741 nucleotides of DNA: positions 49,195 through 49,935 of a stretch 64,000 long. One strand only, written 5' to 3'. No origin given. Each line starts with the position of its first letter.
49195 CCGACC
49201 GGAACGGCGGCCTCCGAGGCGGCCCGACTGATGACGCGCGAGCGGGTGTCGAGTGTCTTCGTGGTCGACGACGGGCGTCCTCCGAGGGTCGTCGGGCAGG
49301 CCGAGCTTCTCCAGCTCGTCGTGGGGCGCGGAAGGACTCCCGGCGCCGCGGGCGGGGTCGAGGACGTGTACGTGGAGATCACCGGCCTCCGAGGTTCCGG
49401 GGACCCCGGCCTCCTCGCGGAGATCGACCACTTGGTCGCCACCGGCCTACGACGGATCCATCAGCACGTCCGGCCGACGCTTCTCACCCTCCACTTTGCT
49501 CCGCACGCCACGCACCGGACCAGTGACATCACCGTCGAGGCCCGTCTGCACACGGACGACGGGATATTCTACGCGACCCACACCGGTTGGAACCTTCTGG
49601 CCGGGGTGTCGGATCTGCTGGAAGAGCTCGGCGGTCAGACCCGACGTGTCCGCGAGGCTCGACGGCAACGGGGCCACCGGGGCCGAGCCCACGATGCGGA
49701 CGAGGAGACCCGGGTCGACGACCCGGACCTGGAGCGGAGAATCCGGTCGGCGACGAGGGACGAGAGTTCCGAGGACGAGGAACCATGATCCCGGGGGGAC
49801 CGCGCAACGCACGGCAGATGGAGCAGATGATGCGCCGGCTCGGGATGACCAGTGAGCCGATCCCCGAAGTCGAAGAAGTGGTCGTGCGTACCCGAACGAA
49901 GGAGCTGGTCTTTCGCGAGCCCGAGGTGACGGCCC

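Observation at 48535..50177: Four-CBS protein with an HPF/YfiA-like C-terminal domain, translationally coupled to NAC: candidate ligand-gated ribosome-associated (hibernation-like) factor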

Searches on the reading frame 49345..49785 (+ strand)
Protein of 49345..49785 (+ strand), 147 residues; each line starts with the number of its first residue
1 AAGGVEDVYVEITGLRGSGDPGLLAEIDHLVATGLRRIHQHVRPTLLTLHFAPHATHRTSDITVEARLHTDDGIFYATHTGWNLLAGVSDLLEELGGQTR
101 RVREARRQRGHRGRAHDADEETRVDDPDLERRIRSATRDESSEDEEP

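Call 5: search_protein_families(library=pfam, proteins=[window:49345-49785:+], max_evalue=1)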
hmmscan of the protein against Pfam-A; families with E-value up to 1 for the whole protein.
window:49345-49785:+ (147 aa): 0 families

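Call 6: search_protein_families(library=ncbifam, proteins=[window:49345-49785:+], max_evalue=1)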
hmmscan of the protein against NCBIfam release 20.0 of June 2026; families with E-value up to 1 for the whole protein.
window:49345-49785:+ (147 aa): 1 family
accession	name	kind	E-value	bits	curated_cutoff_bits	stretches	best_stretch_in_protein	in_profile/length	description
TIGR00741.1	yfiA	equivalog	0.17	12.4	40.9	1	32-109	21-98/102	ribosome hibernation-promoting factor, HPF/YfiA family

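Call 8: search_solved_structures(query=window:49345-49785:+, max_evalue=10, show_alignments=3)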
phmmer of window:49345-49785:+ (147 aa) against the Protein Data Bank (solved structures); distinct sequences matched with E-value up to 10: 1.
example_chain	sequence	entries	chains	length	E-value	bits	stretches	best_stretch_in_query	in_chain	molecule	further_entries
6h4n_x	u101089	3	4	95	0.58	14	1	63-107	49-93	Ribosome hibernation promoting factor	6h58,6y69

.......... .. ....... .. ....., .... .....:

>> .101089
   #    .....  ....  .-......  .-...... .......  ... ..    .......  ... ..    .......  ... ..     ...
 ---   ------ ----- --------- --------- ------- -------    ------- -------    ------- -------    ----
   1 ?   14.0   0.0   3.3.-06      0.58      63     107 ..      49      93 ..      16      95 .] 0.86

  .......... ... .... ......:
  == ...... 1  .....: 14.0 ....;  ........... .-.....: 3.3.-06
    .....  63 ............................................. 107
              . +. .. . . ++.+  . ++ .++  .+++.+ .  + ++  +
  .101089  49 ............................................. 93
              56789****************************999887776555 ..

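Call 37: search_solved_structures(query=A3, max_evalue=1, show_alignments=3)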
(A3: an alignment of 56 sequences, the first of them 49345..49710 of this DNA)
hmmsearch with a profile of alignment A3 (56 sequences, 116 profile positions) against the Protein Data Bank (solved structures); distinct sequences matched with E-value up to 1: 28.
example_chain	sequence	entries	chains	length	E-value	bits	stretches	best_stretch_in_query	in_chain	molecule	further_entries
9sr9_H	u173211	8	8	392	2.1e-07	34.4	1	4-109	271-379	Dehydrogenase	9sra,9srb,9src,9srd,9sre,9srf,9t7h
9l96_a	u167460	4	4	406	6.6e-07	32.8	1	8-110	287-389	CBS domain-containing protein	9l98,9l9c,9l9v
1imu_A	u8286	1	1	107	2.9e-05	27.5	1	18-113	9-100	HYPOTHETICAL PROTEIN HI0257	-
6qbz_A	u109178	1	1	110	4.6e-05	26.8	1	16-112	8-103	Ribosome hibernation promoting factor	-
4v8h_AX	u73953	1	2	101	4.9e-05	26.7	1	20-112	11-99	Probable sigma(54) modulation protein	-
8uu4_w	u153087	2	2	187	7.3e-05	26.2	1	15-112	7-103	Ribosome hibernation promoting factor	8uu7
2ywq_A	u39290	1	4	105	8.4e-05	26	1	17-110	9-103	Ribosomal subunit interface protein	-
6gzx_V3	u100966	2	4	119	0.0001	25.7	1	18-111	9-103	Ribosome hibernation promoting factor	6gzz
6gzq_V2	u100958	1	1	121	0.00011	25.6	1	18-111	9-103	Ribosome hibernation promoting factor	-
6h4n_x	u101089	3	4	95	0.00014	25.3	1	20-107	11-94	Ribosome hibernation promoting factor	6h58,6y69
6s0x_v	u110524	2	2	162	0.00017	25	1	16-112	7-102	Ribosome hibernation promoting factor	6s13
5nd8_v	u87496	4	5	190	0.00022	24.6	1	16-112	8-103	Ribosome hibernation promotion factor | Ribosome hibernation promoting factor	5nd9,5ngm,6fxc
9sda_9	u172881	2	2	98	0.00041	23.7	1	9-107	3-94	Ribosome hibernation promoting factor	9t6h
12dq_1y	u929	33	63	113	0.00057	23.3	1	18-111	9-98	Ribosome-associated inhibitor A | Protein yfiA | Protein Y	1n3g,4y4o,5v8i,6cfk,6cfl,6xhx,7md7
1l4s_A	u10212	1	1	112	0.00057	23.3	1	18-111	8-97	Protein yfiA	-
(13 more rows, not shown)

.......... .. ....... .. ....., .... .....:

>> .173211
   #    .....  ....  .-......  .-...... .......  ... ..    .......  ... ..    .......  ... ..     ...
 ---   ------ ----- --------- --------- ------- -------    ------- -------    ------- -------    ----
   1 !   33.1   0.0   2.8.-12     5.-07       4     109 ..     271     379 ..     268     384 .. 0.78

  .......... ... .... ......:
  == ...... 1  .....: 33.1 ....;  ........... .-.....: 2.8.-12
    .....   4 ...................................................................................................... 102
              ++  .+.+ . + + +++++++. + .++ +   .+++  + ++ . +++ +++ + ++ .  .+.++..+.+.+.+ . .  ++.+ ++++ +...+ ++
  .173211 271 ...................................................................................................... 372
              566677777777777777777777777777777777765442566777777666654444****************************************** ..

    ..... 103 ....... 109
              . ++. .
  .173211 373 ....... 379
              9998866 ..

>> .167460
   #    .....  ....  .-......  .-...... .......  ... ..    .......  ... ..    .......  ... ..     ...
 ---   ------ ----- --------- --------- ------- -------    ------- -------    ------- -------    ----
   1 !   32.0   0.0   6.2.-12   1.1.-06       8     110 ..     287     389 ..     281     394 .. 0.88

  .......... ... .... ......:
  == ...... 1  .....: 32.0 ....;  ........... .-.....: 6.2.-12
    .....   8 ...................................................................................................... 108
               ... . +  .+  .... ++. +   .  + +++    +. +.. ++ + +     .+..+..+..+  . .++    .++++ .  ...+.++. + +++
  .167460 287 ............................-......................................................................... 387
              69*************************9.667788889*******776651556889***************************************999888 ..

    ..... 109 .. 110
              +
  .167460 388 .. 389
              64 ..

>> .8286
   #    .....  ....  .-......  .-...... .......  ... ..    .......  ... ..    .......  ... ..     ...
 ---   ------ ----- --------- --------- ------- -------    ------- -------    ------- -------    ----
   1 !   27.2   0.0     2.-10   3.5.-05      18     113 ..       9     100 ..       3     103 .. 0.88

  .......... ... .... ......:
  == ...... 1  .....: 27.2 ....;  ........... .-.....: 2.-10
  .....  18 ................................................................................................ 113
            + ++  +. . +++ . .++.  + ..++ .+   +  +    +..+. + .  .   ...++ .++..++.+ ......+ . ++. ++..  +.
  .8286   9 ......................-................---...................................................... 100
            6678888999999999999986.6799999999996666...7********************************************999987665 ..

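Call 45: predict_structure(alignment_id=A3)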
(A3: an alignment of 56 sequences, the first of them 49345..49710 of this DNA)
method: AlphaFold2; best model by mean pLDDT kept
length: 122 residues; sequences in the alignment: 56
mean_pLDDT: 91.3   pTM: 0.80
mean pLDDT of the five models: 91.3, 91.0, 90.3, 90.1, 89.2
residues with pLDDT >= 90: 91; 70-90: 24; 50-70: 4; < 50: 3
segments of 3 or more residues with pLDDT < 50: 1-3
pLDDT, mean of each block of 10 residues (from residue 1): 69 87 95 96 97 83 97 97 96 98 95 87 82
secondary structure, 60 per line:
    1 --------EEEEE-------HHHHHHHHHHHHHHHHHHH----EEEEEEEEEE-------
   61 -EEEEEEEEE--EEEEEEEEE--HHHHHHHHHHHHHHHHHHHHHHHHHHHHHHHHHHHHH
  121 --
elements in order: E9-13 H21-39 E44-53 E62-70 E73-81 H84-120

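Call 52: fold_search(model_id=the predicted structure, library=pdb)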
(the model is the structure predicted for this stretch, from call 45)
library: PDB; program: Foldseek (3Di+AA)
matches with E <= 10: 947; with E <= 0.001: 25
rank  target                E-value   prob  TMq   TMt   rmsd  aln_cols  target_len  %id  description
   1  5mmj_y                3.2e-06  1.00  0.69  0.72   2.3       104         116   12  Structure of the small subunit of the chloroplast ribosome (released 2017-01-11)
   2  28lu_y                8.6e-06  1.00  0.62  0.53   3.1       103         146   16  Structure of the Chlamydomonas reinhardtii chlororibosome with factor pY (released 2026-04-01)
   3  2ywq_C                1.3e-05  1.00  0.59  0.76   2.7        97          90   12  Crystal structure of Thermus thermophilus Protein Y N-terminal domain (released 2008-04-15)
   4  6eri_BV               1.3e-05  1.00  0.67  0.76   2.3       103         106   12  Structure of the chloroplast ribosome with chl-RRF and hibernation-promoting factor (released 2018-04-18)
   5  6h4n_x                1.9e-05  1.00  0.67  0.83   2.2       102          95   20  Structure of a hibernating 100S ribosome reveals an inactive conformation of the ribosomal protein S1 - 70S Hibernatin (released 2018-09-05)
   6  8uu7_w                4.4e-05  1.00  0.69  0.82   2.4       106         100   11  Cryo-EM structure of the Listeria innocua 70S ribosome in complex with HflXr, HPF, and E-site tRNA (structure II-B) (released 2024-02-28)
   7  4hei_A                5.3e-05  1.00  0.65  0.83   2.2        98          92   16  2A X-RAY STRUCTURE OF HPF from VIBRIO CHOLERAE (released 2012-10-24)
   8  8uu4_w                5.6e-05  1.00  0.66  0.77   2.9       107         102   13  Cryo-EM structure of the Listeria innocua 70S ribosome in complex with HPF (structure I-A) (released 2024-02-28)
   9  3tqm_C                6.4e-05  1.00  0.56  0.71   3.6       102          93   14  Structure of an ribosomal subunit interface protein from Coxiella burnetii (released 2011-09-28)
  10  3tqm_A                6.8e-05  1.00  0.58  0.75   3.3       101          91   14  Structure of an ribosomal subunit interface protein from Coxiella burnetii (released 2011-09-28)
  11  3tqm_B                6.8e-05  1.00  0.56  0.72   3.6       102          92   14  Structure of an ribosomal subunit interface protein from Coxiella burnetii (released 2011-09-28)
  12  8fmw_W                7.7e-05  1.00  0.62  0.76   2.7       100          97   16  The structure of a hibernating ribosome in the Lyme disease pathogen (released 2023-11-08)
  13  5zep_x                8.2e-05  1.00  0.66  0.79   2.1        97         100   12  M. smegmatis hibernating state 70S ribosome structure (released 2018-09-26)
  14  4hei_B                9.3e-05  1.00  0.63  0.82   2.2        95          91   16  2A X-RAY STRUCTURE OF HPF from VIBRIO CHOLERAE (released 2012-10-24)
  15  5x8r_y                9.9e-05  1.00  0.65  0.72   3.6       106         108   15  Structure of the 30S small subunit of chloroplast ribosome from spinach (released 2017-06-07)
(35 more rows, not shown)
